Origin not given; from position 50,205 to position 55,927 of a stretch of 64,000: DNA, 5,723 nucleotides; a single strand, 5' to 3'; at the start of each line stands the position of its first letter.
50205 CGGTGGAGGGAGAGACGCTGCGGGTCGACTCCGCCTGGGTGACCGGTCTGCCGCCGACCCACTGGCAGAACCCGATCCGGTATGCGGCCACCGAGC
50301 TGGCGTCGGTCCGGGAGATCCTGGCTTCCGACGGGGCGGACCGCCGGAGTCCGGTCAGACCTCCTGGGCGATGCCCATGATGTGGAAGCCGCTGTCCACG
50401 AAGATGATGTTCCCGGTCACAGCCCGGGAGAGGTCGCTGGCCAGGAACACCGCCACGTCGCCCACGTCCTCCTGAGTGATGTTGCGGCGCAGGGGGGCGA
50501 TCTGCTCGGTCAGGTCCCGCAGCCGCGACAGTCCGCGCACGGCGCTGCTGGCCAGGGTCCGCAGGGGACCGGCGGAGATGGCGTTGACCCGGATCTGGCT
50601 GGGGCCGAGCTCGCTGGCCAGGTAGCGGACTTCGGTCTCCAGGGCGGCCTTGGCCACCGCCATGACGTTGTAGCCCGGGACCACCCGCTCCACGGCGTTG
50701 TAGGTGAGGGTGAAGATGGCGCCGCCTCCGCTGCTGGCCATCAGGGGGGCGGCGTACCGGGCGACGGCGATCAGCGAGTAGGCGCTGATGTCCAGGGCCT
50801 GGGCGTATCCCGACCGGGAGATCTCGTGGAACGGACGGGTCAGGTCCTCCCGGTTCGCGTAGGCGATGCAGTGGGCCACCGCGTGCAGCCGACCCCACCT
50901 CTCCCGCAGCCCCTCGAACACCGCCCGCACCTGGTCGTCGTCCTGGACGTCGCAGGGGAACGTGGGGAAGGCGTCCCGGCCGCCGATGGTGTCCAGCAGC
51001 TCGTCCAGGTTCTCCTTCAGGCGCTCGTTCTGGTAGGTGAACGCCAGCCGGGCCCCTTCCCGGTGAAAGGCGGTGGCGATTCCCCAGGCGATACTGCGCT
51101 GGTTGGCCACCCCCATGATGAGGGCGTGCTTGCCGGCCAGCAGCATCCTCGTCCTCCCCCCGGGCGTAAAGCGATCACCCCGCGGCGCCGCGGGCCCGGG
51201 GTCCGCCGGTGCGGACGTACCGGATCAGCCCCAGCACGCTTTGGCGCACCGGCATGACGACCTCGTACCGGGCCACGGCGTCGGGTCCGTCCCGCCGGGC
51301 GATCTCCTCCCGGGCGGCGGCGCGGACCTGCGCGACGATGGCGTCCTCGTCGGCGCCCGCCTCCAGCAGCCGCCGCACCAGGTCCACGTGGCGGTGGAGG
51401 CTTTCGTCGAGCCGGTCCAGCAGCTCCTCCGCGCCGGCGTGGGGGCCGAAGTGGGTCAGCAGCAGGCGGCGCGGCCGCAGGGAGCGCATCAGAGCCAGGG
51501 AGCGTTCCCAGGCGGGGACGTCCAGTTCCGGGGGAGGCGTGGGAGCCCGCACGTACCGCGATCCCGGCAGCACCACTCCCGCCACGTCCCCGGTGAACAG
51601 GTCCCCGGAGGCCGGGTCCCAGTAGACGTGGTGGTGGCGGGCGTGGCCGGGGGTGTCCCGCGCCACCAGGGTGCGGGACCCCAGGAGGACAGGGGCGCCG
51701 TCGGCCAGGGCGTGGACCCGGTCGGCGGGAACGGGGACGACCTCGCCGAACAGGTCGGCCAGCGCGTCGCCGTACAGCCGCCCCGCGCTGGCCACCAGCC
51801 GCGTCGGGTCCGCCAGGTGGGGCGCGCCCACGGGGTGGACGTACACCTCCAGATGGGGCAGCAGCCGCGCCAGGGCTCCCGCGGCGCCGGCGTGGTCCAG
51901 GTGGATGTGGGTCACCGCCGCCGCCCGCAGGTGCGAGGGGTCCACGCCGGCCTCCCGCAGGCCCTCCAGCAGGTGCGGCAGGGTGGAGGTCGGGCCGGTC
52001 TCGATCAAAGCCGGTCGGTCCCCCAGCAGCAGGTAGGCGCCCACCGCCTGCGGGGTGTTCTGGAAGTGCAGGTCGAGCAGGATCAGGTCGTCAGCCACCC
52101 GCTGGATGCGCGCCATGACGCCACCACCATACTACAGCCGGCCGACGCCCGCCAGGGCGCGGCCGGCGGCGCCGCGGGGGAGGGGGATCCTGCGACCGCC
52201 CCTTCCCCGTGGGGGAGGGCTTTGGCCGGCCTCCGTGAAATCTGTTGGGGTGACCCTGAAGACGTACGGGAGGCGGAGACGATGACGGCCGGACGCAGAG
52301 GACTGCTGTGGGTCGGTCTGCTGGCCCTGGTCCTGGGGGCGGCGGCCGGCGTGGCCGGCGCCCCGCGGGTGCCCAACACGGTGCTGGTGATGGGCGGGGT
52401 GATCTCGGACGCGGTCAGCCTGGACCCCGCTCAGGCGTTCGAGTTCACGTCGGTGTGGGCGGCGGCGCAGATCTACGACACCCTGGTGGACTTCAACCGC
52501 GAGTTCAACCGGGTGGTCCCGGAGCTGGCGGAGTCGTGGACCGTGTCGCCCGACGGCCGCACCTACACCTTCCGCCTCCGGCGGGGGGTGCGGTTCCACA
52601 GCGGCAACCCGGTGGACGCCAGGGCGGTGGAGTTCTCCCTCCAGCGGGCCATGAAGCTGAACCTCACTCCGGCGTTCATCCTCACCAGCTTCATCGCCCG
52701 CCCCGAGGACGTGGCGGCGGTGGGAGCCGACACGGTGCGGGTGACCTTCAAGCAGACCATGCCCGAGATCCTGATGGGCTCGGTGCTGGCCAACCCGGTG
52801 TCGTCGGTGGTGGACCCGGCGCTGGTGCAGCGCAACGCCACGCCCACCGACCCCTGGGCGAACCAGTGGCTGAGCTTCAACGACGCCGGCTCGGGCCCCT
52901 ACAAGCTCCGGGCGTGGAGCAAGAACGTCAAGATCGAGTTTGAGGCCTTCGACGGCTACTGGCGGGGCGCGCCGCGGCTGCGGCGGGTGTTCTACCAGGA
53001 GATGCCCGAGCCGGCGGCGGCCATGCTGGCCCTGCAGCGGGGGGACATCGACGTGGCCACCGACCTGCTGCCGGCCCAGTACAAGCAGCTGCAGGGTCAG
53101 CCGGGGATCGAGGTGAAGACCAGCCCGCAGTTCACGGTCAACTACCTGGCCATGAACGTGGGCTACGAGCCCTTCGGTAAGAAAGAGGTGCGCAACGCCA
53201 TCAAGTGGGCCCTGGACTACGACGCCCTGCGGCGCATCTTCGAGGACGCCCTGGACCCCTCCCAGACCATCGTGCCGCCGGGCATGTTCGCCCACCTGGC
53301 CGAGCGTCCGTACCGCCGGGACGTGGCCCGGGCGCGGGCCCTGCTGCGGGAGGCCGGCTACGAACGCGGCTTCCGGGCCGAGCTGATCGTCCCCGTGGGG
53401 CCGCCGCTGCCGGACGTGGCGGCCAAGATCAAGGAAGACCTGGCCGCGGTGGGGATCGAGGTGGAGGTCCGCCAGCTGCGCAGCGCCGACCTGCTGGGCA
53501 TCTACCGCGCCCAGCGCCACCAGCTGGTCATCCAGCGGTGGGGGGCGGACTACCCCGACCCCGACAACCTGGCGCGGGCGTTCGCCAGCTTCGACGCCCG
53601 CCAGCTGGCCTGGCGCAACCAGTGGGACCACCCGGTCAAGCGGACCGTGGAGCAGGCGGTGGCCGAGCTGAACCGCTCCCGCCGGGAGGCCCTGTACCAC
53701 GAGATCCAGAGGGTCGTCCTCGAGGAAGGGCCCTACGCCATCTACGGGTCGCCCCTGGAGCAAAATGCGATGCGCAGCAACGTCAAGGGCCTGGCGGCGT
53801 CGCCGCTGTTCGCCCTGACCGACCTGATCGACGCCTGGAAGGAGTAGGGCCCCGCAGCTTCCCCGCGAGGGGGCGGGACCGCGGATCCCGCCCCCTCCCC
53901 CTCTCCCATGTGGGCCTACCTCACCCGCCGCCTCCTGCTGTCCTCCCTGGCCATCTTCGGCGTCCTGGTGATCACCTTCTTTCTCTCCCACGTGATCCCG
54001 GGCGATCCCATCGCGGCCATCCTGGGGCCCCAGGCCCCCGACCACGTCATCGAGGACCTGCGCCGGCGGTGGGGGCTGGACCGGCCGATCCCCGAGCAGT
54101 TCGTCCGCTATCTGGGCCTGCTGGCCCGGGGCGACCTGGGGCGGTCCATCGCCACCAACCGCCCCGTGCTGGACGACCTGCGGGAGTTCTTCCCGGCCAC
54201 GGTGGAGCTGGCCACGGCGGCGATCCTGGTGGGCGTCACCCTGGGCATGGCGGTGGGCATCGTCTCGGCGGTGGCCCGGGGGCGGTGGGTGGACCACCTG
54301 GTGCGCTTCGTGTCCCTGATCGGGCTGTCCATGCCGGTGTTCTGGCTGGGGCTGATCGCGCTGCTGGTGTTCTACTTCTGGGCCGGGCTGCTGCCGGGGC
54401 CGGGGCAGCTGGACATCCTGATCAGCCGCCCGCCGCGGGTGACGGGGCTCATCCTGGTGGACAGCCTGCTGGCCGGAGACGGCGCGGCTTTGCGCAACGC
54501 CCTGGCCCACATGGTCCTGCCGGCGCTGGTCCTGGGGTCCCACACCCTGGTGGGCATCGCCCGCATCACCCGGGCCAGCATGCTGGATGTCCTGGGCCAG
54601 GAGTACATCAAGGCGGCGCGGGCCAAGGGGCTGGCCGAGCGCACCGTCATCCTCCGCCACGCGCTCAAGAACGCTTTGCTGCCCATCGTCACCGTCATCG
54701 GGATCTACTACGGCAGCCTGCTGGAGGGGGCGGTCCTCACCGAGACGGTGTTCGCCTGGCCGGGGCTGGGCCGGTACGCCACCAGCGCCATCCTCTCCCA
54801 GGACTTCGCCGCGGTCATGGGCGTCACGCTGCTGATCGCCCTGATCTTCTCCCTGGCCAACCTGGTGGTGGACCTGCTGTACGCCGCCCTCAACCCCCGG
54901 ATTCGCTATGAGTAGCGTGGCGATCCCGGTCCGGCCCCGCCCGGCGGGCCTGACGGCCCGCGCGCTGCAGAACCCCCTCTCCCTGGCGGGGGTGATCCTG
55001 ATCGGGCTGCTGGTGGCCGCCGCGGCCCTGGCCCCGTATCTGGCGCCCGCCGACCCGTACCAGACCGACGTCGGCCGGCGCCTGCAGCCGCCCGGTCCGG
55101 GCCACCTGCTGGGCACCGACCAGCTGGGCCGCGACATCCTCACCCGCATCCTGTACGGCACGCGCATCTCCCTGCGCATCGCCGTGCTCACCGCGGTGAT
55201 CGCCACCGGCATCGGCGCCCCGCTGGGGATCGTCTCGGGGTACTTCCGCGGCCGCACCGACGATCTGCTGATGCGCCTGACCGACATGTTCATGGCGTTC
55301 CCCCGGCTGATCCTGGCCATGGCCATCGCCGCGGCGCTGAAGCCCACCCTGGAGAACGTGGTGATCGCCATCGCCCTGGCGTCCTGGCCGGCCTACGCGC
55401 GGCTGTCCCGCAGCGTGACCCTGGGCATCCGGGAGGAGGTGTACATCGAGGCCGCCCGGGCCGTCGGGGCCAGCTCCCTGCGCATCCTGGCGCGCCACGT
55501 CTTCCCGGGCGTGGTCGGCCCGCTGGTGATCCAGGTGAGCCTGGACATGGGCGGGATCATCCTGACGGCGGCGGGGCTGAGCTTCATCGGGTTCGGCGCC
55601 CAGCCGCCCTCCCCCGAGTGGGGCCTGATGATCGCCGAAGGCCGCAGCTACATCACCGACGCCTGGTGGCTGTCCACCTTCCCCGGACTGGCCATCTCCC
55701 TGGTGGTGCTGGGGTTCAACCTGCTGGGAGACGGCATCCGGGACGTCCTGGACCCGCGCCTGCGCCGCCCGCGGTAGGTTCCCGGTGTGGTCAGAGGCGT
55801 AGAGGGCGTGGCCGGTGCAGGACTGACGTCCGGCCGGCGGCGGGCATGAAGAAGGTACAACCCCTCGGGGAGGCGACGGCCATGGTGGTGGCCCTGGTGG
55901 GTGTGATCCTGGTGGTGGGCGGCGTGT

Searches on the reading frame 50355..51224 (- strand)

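Call 21: search_protein_families(library=pfam, proteins=[window:50355-51224:-])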
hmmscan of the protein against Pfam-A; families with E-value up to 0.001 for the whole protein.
window:50355-51224:- (289 aa): 3 families
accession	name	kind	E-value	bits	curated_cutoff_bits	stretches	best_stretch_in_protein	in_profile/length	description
PF13561.12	adh_short_C2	-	8.9e-85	284.5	27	1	38-281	1-236/236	Enoyl-(Acyl carrier protein) reductase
PF00106.31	adh_short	-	1.7e-22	80.3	26.6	1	32-226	1-187/195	short chain dehydrogenase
PF23441.1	SDR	-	2.5e-06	27.5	27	1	88-280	65-255/258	SDR-like rossmann domain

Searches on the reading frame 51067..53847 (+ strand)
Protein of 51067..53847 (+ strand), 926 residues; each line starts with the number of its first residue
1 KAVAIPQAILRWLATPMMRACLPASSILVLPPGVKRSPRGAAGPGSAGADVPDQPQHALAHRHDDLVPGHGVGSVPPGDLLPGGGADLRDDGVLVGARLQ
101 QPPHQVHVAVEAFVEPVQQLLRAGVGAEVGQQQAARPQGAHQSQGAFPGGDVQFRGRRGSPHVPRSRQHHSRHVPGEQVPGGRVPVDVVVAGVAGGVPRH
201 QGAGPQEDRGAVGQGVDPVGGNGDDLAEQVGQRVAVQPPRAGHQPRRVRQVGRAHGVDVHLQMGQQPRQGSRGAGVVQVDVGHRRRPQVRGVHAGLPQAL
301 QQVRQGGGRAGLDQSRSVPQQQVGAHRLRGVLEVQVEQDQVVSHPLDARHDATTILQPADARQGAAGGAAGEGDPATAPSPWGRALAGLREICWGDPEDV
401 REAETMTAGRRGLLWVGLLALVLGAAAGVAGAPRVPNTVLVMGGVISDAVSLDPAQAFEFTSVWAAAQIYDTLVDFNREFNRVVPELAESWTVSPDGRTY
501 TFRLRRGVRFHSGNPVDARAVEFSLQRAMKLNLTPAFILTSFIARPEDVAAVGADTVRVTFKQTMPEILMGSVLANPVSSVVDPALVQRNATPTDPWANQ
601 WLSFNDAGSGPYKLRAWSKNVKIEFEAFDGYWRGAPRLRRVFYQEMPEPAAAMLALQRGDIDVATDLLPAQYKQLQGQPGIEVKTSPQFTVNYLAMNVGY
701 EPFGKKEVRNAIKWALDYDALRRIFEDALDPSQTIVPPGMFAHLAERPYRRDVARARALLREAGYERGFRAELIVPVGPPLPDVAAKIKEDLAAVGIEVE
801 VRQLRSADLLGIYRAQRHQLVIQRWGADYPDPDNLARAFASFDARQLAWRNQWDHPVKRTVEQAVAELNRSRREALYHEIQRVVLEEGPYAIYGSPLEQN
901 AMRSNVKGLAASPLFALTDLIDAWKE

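Call 21: search_protein_families(library=pfam, proteins=[window:51067-53847:+])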
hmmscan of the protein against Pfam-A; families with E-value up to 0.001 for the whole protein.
window:51067-53847:+ (926 aa): 1 family
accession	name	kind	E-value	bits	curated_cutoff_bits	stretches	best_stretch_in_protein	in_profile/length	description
PF00496.27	SBP_bac_5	-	3.8e-85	286.6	32.4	1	483-840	2-361/368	Bacterial extracellular solute-binding proteins, family 5 Middle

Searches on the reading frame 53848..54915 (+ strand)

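Call 21: search_protein_families(library=pfam, proteins=[window:53848-54915:+])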
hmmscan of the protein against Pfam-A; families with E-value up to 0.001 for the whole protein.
window:53848-54915:+ (355 aa): 2 families
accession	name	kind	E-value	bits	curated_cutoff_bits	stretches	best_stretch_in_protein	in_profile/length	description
PF00528.27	BPD_transp_1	-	8.4e-43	146.7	26.4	1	133-353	1-183/184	Binding-protein-dependent transport system inner membrane component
PF19300.4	BPD_transp_1_N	-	4.9e-11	43.2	23.8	1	21-122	1-114/114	Binding-prot-dependent transport system membrane comp, N-term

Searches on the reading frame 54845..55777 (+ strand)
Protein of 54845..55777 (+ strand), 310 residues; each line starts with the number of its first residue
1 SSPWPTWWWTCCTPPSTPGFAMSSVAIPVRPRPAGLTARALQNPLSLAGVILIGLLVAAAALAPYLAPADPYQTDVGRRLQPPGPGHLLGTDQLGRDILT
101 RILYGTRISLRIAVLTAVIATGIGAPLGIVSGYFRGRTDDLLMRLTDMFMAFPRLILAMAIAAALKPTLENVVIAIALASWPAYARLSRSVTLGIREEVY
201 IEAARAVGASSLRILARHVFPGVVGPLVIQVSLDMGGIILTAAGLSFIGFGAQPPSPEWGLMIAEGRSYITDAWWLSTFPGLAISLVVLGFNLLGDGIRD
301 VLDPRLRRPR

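Call 21: search_protein_families(library=pfam, proteins=[window:54845-55777:+])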
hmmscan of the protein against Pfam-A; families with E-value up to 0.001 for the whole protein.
window:54845-55777:+ (310 aa): 2 families
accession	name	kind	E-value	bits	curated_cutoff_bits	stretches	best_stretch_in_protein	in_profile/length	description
PF00528.27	BPD_transp_1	-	2.5e-33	115.8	26.4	1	124-308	1-184/184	Binding-protein-dependent transport system inner membrane component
PF12911.12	OppC_N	-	1.1e-09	38.4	23.9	1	39-83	9-53/53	N-terminal TM domain of oligopeptide transport permease C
